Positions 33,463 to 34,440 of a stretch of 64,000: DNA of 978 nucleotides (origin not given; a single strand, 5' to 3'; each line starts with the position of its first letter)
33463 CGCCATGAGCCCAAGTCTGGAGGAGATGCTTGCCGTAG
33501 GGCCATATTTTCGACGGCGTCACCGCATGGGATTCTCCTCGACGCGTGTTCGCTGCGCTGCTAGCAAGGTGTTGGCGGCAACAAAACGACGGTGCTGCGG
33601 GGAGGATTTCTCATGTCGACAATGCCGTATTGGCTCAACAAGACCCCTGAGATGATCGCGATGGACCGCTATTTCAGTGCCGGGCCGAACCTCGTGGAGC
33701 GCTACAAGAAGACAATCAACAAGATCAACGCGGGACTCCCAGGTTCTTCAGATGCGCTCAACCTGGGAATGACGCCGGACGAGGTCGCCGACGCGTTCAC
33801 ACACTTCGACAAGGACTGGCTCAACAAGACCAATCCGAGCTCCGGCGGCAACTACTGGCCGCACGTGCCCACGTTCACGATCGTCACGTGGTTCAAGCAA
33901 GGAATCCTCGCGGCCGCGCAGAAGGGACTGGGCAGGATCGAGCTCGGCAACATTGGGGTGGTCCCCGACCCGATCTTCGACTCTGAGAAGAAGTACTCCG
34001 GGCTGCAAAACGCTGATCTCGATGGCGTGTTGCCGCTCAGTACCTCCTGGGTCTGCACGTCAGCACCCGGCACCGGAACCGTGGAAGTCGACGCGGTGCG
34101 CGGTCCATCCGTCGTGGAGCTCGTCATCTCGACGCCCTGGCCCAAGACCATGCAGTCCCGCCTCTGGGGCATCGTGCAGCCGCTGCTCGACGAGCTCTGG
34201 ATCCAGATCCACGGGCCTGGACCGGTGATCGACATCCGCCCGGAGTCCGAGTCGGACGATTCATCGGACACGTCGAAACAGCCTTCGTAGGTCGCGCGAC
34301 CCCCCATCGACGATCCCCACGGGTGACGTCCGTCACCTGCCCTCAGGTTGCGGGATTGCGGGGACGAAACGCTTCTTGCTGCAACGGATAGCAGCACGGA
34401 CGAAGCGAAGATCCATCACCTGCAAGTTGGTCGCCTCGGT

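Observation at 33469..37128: Divergent trio next to the STAND-cyclase: low-GC orphan ORF, secreted S8 protease and a stand-alone polytopic membrane module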

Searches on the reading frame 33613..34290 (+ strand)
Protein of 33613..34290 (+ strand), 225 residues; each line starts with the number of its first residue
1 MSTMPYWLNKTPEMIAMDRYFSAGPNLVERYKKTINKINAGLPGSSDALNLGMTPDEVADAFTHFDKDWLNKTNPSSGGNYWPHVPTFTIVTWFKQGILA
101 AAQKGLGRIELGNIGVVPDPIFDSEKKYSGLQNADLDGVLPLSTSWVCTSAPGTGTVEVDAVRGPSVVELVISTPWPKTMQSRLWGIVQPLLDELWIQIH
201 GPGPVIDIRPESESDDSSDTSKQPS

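Call 5: search_protein_families(library=pfam, proteins=[window:33613-34290:+], max_evalue=0.01)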
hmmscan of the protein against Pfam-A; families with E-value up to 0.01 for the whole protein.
window:33613-34290:+ (225 aa): 0 families

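Call 6: search_protein_families(library=ncbifam, proteins=[window:33613-34290:+], max_evalue=0.01)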
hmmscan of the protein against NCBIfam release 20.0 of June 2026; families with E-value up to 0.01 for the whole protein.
window:33613-34290:+ (225 aa): 0 families

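Call 7: find_homologous_proteins(query=window:33613-34290:+)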
Query window:33613-34290:+ (225 aa): 39 proteins with E <= 0.001 among 434 candidates.
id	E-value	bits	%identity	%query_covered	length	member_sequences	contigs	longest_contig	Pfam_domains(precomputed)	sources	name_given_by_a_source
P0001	1.7e-150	517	100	100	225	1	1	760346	-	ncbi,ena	-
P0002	3.4e-87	310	69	91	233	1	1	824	-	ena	-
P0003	7.4e-79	282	62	92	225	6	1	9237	-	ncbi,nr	ncbi:MAG TPA: hypothetical protein VL769_03570 [Acidimicrobiia bacterium]|nr:hypothetical protein [A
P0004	3.4e-75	270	62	89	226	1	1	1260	-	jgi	-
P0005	3.6e-75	270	58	95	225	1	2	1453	-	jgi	jgi:hypothetical protein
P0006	5.0e-74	267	60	92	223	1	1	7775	-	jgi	jgi:hypothetical protein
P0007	1.3e-73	265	57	96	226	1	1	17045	-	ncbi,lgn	-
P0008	2.7e-73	264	60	89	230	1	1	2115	-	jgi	-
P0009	9.5e-73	262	58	89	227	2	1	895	-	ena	-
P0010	3.2e-71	257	58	89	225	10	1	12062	-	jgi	jgi:hypothetical protein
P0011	4.3e-71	257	58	89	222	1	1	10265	-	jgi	jgi:hypothetical protein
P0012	9.3e-71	256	55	100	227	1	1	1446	-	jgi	jgi:hypothetical protein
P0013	6.3e-70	253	57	89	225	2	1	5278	-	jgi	jgi:hypothetical protein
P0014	7.7e-70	253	56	92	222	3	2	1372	-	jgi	jgi:hypothetical protein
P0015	1.5e-69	252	58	89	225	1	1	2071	-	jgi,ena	-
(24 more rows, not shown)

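Call 8: find_encoding_contigs(protein=window:33613-34290:+, flank=10000, max_places=6)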
Protein window:33613-34290:+ (225 aa): 1 contig read that carries it; 1 place shown.
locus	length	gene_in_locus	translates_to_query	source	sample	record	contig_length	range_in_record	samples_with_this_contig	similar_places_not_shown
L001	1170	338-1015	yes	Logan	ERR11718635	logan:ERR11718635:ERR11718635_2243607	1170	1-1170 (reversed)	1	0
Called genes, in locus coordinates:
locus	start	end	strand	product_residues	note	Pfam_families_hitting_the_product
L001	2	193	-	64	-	?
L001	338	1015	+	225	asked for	-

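Call 10: find_related_loci(query=A1, collection=genome_contigs, flank=10000)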
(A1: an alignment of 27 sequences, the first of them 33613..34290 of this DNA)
Query A1 (225 aa) in genome_contigs; peptide patterns used: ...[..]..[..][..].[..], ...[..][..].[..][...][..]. (x = any residue, [..] = any of these).
26 stretches matched a pattern; 16 encode a relative of the query (tblastn E <= 1e-3); 16 distinct loci.
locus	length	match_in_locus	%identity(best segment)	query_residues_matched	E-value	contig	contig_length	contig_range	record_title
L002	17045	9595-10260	57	1-215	1e-76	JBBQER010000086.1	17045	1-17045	MAG: Acidimicrobiia bacterium isolate Co_metawrap_1095 Cmw_1095_k141_23997221_length_17045_cov_10.0000, whole genome sho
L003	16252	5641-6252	57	1-201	1e-74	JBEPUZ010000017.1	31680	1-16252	MAG: Actinomycetota bacterium isolate 22E.metabat2_refined.036 NODE_1175_length_31680_cov_8.985960, whole genome shotgun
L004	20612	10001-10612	38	1-194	5e-33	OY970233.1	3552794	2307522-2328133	MAG: uncultured Actinomycetes bacterium isolate MFD01872.bin.c.1 genome assembly, chromosome: 1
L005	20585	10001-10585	35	1-177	5e-29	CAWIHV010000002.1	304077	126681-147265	MAG: uncultured Actinomycetes bacterium isolate MFD05442.bin.4.822 genome assembly, contig: contig_19282, whole genome s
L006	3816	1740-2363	33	1-191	2e-29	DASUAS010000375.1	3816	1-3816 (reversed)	MAG TPA_asm: Acidimicrobiia bacterium isolate SMAG_U2501 k141_487991, whole genome shotgun sequence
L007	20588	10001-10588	33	1-177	1e-28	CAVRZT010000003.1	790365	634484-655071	MAG: uncultured Actinomycetes bacterium isolate MFD05942.bin.2.12 genome assembly, contig: contig_3812, whole genome sho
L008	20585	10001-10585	33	1-177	1e-28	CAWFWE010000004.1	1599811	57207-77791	MAG: uncultured Actinomycetes bacterium isolate MFD04944.bin.2.69 genome assembly, contig: contig_31775, whole genome sh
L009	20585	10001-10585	33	1-177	7e-28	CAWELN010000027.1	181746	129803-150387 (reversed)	MAG: uncultured Actinomycetes bacterium isolate MFD05841.bin.2.21 genome assembly, contig: contig_9742, whole genome sho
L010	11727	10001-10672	34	1-203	3e-28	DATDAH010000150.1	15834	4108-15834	MAG TPA_asm: Acidimicrobiales bacterium isolate SMAG_U91 k141_779447, whole genome shotgun sequence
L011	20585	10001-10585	34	1-177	3e-28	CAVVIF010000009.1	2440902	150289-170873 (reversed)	MAG: uncultured Microthrixaceae bacterium isolate MFD02840.bin.2.310 genome assembly, contig: contig_8468, whole genome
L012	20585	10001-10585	34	1-177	1e-27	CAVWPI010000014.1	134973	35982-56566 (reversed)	MAG: uncultured Actinomycetes bacterium isolate MFD05442.bin.2.40 genome assembly, contig: contig_70240, whole genome sh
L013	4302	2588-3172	33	1-177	5e-27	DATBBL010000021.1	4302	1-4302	MAG TPA_asm: Acidimicrobiia bacterium isolate SMAG_U5758 k141_165075, whole genome shotgun sequence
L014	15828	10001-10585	31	1-177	1e-26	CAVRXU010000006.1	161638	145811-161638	MAG: uncultured Microthrixaceae bacterium isolate MFD02242.bin.1.1 genome assembly, contig: contig_5237, whole genome sh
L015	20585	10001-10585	33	1-177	2e-26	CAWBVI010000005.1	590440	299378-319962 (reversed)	MAG: uncultured Microthrixaceae bacterium isolate MFD06742.bin.2.52 genome assembly, contig: contig_45242, whole genome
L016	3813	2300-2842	32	10-172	4e-21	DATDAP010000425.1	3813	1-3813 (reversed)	MAG TPA_asm: Microlunatus sp. isolate SMAG_U99 k141_861346, whole genome shotgun sequence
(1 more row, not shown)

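Call 14: search_protein_families(library=padloc, proteins=[window:33613-34290:+], max_evalue=0.01)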
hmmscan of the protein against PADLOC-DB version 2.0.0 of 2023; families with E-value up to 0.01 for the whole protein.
window:33613-34290:+ (225 aa): 0 families

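Call 23: predict_structure(alignment_id=A1)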
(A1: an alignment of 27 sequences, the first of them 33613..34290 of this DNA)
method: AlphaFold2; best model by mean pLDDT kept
length: 225 residues; sequences in the alignment: 27
mean_pLDDT: 82.7   pTM: 0.77
mean pLDDT of the five models: 82.7, 82.0, 81.5, 80.1, 75.1
residues with pLDDT >= 90: 110; 70-90: 58; 50-70: 42; < 50: 15
segments of 3 or more residues with pLDDT < 50: 1-4, 209-217
pLDDT, mean of each block of 10 residues (from residue 1): 59 88 95 93 61 58 65 87 91 94 98 97 97 97 94 92 97 87 85 89 58 49 62
secondary structure, 60 per line:
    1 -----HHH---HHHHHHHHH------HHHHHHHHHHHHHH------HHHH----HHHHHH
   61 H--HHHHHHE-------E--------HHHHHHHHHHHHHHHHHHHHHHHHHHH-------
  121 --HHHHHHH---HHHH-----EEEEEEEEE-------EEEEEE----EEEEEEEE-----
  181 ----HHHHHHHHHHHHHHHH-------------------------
elements in order: H12-20 H27-40 H47-50 H55-61 H64-69 H87-113 H123-129 H133-136 E142-150 E158-163 E168-175 H185-200

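Call 29: fold_search(model_id=the predicted structure, library=pdb)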
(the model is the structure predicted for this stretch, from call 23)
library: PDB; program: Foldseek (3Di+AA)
matches with E <= 10: 99; with E <= 0.001: 0
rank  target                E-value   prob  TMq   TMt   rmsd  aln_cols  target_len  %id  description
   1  3sop_A                4.1e-01  0.23  0.14  0.13   9.7        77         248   10  Crystal Structure Of Human Septin 3 GTPase Domain (released 2012-11-28)
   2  5yfb_B                1.0e+00  0.02  0.12  0.05  18.4       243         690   13  Crystal structure of a new DPP III family member (released 2018-01-03)
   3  5c0w_I                1.7e+00  0.04  0.11  0.11   7.8        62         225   13  Structure of a 12-subunit nuclear exosome complex bound to single-stranded RNA substrates (released 2015-07-29)
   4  5v0t_F                2.5e+00  0.09  0.13  0.07   9.2        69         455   13  Crystal structure of an alpha,alpha-trehalose-phosphate synthase (UDP-forming) from Burkholderia xenovorans in complex (released 2017-04-05)
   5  8ouk                  2.6e+00  0.06  0.12  0.15   8.3        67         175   10  Arf GTPase from the asgard Hodarchaea : HodArfR1 bound to GTP (released 2024-05-01)
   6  5v0t_B                2.8e+00  0.06  0.13  0.07  10.3        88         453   15  Crystal structure of an alpha,alpha-trehalose-phosphate synthase (UDP-forming) from Burkholderia xenovorans in complex (released 2017-04-05)
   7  8pk6_C                2.8e+00  0.02  0.11  0.11  12.7        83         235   14  INTS13 complex with ZNF655 (released 2024-07-03)
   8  7xa3_A                3.0e+00  0.05  0.11  0.11   8.1        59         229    5  Cryo-EM structure of the CCL2 bound CCR2-Gi complex (released 2022-08-24)
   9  1uqt_B                3.2e+00  0.08  0.13  0.07   3.1        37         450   11  Trehalose-6-phosphate from E. coli bound with UDP-2-fluoro glucose. (released 2003-12-12)
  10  1knx_A                3.4e+00  0.03  0.11  0.09  12.3        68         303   12  HPr kinase/phosphatase from Mycoplasma pneumoniae (released 2002-12-31)
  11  7td4_A                3.6e+00  0.03  0.11  0.11  11.1        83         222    6  Sphingosine-1-phosphate receptor 1-Gi complex bound to Siponimod (released 2022-02-09)
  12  4z54_B                3.6e+00  0.03  0.14  0.12  10.6       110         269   11  High Resolution Human Septin3 GTPase domain with alpha-zero helix in complex with GDP (released 2016-04-06)
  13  5v0t_E                3.8e+00  0.07  0.14  0.07   9.2        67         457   12  Crystal structure of an alpha,alpha-trehalose-phosphate synthase (UDP-forming) from Burkholderia xenovorans in complex (released 2017-04-05)
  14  8oum_C                3.8e+00  0.04  0.12  0.15  10.8       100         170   12  Arf GTPase from the asgard Gerdarchaea : GerdArfR1 bound to GTP (released 2024-05-01)
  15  7pkt_u                4.1e+00  0.03  0.10  0.15   9.1        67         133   16  Large subunit of the Chlamydomonas reinhardtii mitoribosome (released 2022-06-15)
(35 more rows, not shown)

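Call 30: find_related_loci(query=A1, collection=metagenome_contigs, flank=6000)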
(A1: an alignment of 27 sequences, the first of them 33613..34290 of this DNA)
Query A1 (225 aa) in metagenome_contigs; peptide patterns used: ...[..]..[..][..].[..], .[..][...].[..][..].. (x = any residue, [..] = any of these).
249 stretches matched a pattern; 25 encode a relative of the query (tblastn E <= 1e-3); 25 distinct loci.
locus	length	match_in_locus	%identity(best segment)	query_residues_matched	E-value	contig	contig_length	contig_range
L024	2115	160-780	60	1-201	6e-81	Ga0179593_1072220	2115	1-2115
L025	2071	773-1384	58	1-201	4e-77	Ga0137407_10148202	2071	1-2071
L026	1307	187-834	55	1-207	8e-79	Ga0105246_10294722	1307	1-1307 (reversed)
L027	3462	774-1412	47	1-201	1e-52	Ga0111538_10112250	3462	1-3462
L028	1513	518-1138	45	1-200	2e-50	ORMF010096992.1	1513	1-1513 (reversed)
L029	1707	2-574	42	17-200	4e-40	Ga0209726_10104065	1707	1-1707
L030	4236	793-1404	38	1-194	5e-34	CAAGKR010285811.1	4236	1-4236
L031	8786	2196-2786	36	1-177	3e-30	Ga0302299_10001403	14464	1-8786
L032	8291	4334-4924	36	1-177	3e-30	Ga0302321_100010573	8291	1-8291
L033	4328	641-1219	36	1-177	3e-30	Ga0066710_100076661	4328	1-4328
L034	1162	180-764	34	1-177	3e-30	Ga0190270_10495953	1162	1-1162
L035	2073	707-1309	35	1-182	1e-29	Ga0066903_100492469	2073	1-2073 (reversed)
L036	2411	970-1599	32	4-202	3e-29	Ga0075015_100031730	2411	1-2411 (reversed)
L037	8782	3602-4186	34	1-177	2e-29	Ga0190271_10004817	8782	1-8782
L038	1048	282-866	34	1-177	1e-29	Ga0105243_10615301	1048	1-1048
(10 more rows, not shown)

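Call 34: search_protein_representatives(alignment_id=A1)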
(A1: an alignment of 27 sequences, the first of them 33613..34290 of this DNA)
Query: 27 sequences, 229 profile positions. Proteins with E-value up to 0.001 (for the whole library): 87; up to 1e-10: 37; up to 1e-30: 22. The best 87 are listed.
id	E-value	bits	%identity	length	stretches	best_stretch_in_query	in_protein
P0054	9.2e-90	316.4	-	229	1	1-223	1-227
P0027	1.7e-78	279.6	-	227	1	1-209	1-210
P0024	2.8e-78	278.8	-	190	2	8-118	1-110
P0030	3.7e-77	275.2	-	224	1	1-211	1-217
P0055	5.2e-71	255.0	-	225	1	1-208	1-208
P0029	2.9e-58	213.3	-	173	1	50-210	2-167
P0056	1.1e-51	191.8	-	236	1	1-185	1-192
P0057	8.9e-50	185.6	-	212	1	1-194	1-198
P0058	6.1e-49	182.8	-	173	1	1-121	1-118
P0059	2.4e-44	167.8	-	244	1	1-197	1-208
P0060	4.0e-44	167.1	-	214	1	1-186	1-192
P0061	4.3e-44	167.0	-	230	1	1-204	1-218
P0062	1.2e-43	165.5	-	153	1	1-133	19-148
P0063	1.8e-43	165.0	-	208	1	2-194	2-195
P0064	9.3e-42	159.4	-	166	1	1-125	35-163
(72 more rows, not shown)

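Call 36: search_protein_families(library=pfam, alignment_id=A2, max_evalue=0.01)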
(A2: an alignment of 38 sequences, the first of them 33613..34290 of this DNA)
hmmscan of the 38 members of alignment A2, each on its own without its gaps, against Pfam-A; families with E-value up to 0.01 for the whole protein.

A. member 1, window:33613-34290:+ (225 aa): 0 families

B. families by the number of members that match (of 38 scanned): 19 families
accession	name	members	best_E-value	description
PF02263.25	GBP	1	3.4e-35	Guanylate-binding protein, N-terminal domain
PF01442.23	Apolipoprotein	1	5.8e-17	Apolipoprotein A1/A4/E domain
PF01910.22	Thiamine_BP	1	7.5e-11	Thiamine-binding protein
PF25200.1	DUF7833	1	3.7e-10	Family of unknown function (DUF7833)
PF21457.3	zf-CCCH_2-like_3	1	6.7e-10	RNA-binding, Nab2-type zinc finger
PF15248.11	DUF4587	1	8.7e-06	Domain of unknown function (DUF4587)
PF23713.2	WH_Egal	1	1.7e-05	Egalitarian winged helix domain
PF13108.11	DUF3969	1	3.2e-05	Protein of unknown function (DUF3969)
PF17925.6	TetR_C_20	1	5.8e-05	Tetracyclin repressor-like, C-terminal domain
PF14643.11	DUF4455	1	7.4e-05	Domain of unknown function (DUF4455)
PF13515.12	FUSC_2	1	0.00013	Fusaric acid resistance protein-like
PF23814.1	DUF7185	1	0.00022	Family of unknown function (DUF7185)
PF11445.13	DUF2894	1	0.00055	Protein of unknown function (DUF2894)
PF15631.11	Imm-NTF2-2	1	0.00068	NTF2 fold immunity protein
PF24771.2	Ig_CFAP74_1st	1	0.0012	CFAP74 first Ig-like domain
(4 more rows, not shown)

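Call 58: search_protein_families(library=pfam, proteins=[L008:10666-11172:+, L010:10707-11570:+, L002:10304-10750:+, L002:10750-11619:+, L008:6313-6813:+, L008:2966-6091:-, L015:11498-14740:+, L005:10779-11159:+, L003:6627-6929:+, L011:10887-11360:+], max_evalue=0.001)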
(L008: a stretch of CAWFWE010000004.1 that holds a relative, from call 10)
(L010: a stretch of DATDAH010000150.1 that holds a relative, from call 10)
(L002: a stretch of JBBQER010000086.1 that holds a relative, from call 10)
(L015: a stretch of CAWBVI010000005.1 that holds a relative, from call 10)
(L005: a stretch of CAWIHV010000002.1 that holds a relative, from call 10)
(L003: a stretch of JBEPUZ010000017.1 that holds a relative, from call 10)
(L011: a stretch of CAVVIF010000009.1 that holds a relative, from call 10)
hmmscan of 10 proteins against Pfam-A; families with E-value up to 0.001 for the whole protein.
L008:10666-11172:+ (168 aa): 0 families

L010:10707-11570:+ (287 aa): 6 families
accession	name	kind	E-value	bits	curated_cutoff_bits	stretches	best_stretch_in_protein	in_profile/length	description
PF02737.24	3HCDH_N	-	3.2e-57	193.8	22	1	6-185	2-179/180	3-hydroxyacyl-CoA dehydrogenase, NAD binding domain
PF00725.27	3HCDH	-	2.5e-30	105.3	22.1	1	188-283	1-96/97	3-hydroxyacyl-CoA dehydrogenase, C-terminal domain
PF03446.21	NAD_binding_2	-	3.4e-05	24.3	21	1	5-45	1-41/161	NAD binding domain of 6-phosphogluconate dehydrogenase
PF03435.24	Sacchrp_dh_NADP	-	7.5e-05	23.5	25.1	1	6-77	1-75/129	Saccharopine dehydrogenase NADP binding domain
PF03721.20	UDPG_MGDP_dh_N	-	0.00031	20.8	27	1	5-41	2-38/187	UDP-glucose/GDP-mannose dehydrogenase family, NAD binding domain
PF02254.24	TrkA_N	-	0.00053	20.7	23.8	1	8-68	3-64/116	TrkA-N domain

L002:10304-10750:+ (148 aa): 0 families

L002:10750-11619:+ (289 aa): 2 families
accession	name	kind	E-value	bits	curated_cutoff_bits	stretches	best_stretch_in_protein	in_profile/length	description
PF12706.13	Lactamase_B_2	-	8.5e-24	84.7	27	1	38-242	2-200/200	Beta-lactamase superfamily domain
PF00753.33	Lactamase_B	-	4.5e-05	23.9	22.7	1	23-113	3-96/196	Metallo-beta-lactamase superfamily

L008:6313-6813:+ (166 aa): 3 families
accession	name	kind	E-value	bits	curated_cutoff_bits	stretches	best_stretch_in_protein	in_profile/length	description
PF13302.13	Acetyltransf_3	-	1e-07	33.2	25.4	1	15-144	4-136/138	Acetyltransferase (GNAT) domain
PF00583.31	Acetyltransf_1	-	2e-07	31.7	20.7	1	54-142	25-113/116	Acetyltransferase (GNAT) family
PF13508.13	Acetyltransf_7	-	0.0004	21.1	27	1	67-122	6-62/84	Acetyltransferase (GNAT) domain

L008:2966-6091:- (1041 aa): 6 families
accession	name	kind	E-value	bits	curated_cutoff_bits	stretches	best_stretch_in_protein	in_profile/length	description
PF03704.23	BTAD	-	4.6e-43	147.5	22.1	1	143-287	1-146/146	Bacterial transcriptional activator domain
PF00931.28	NB-ARC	-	1.7e-10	41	23.5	1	333-451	10-136/248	NB-ARC domain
PF00486.34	Trans_reg_C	-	9.8e-08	32.4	26.2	1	73-135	12-76/77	Transcriptional regulatory protein, C terminal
PF13401.12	AAA_22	-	2.2e-06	28.5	27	1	338-436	4-103/130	AAA domain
PF13481.12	AAA_25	-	3.4e-05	24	27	1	331-420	25-108/195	AAA domain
PF13191.12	AAA_16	-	0.00012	23.1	32.6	1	321-378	1-60/167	AAA ATPase domain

L015:11498-14740:+ (1080 aa): 7 families
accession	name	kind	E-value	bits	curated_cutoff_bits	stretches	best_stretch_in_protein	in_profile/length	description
PF13738.12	Pyr_redox_3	-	2.1e-17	63.8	30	1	606-809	1-207/305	Pyridine nucleotide-disulphide oxidoreductase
PF07992.20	Pyr_redox_2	-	1.5e-13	51.3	26.1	1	604-806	2-182/291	Pyridine nucleotide-disulphide oxidoreductase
PF00743.25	FMO-like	-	1.2e-12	47.5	22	1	604-803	3-220/532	Flavin-binding monooxygenase-like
PF13450.12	NAD_binding_8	-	3.5e-12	46.9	21.9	1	607-660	1-53/68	NAD(P)-binding Rossmann-like domain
PF13454.12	NAD_binding_9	-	1e-05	26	21.8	0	606-658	1-57/155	FAD-NAD(P)-binding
PF13434.12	Lys_Orn_oxgnase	-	6.9e-05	22.6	21.3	1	677-813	95-230/339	L-lysine 6-monooxygenase/L-ornithine 5-monooxygenase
PF01488.26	Shikimate_DH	-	8.8e-05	23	24.3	0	763-805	9-52/138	Shikimate / quinate 5-dehydrogenase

L005:10779-11159:+ (126 aa): 0 families

L003:6627-6929:+ (100 aa): 0 families

L011:10887-11360:+ (157 aa): 1 family
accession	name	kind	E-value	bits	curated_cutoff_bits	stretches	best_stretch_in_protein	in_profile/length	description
PF00440.29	TetR_N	-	5.3e-05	23.4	24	1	2-31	18-46/47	Bacterial regulatory proteins, tetR family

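Call 60: search_solved_structures(query=A1, max_evalue=10)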
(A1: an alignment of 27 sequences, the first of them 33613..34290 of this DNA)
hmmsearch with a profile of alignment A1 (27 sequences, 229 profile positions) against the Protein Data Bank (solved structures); distinct sequences matched with E-value up to 10: 1.
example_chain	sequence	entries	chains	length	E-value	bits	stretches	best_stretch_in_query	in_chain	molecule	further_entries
8k4i_A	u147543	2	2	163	1.9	11.1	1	93-149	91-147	YajQ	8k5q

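Call 65: find_encoding_contigs(protein=P0003, flank=8000, max_places=2)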
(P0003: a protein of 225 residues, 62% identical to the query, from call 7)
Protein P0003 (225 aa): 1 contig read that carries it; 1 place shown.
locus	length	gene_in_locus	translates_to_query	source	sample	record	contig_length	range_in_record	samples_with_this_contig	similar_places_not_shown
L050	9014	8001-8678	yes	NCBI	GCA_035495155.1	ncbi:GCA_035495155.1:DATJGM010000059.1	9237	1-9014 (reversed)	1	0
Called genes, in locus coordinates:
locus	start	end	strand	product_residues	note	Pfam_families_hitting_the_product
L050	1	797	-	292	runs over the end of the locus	PF14100:DUF6807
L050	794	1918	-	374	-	PF01408:GFO_IDH_MocA, PF22725:GFO_IDH_MocA_C3, PF02894:GFO_IDH_MocA_C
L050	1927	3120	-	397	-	PF00067:p450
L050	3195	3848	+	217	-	PF00440:TetR_N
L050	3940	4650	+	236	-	PF19583:ODP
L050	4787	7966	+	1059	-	PF13191:AAA_16, PF07719:TPR_2 (faint), PF00211:Guanylate_cyc (weak)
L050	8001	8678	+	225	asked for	-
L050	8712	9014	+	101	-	?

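Call 66: find_encoding_contigs(protein=P0004, flank=2000, max_places=2)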
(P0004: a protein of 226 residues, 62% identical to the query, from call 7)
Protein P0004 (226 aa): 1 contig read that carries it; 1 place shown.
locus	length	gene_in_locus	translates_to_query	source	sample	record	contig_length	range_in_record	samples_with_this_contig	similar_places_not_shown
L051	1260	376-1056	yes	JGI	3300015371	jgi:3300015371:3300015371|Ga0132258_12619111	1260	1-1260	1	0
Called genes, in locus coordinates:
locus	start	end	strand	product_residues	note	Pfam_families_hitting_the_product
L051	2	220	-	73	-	?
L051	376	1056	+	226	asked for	-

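Call 85: search_protein_families(library=phrogs, proteins=[window:33613-34290:+], max_evalue=0.01)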
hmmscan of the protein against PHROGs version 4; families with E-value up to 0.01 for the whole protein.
window:33613-34290:+ (225 aa): 0 families
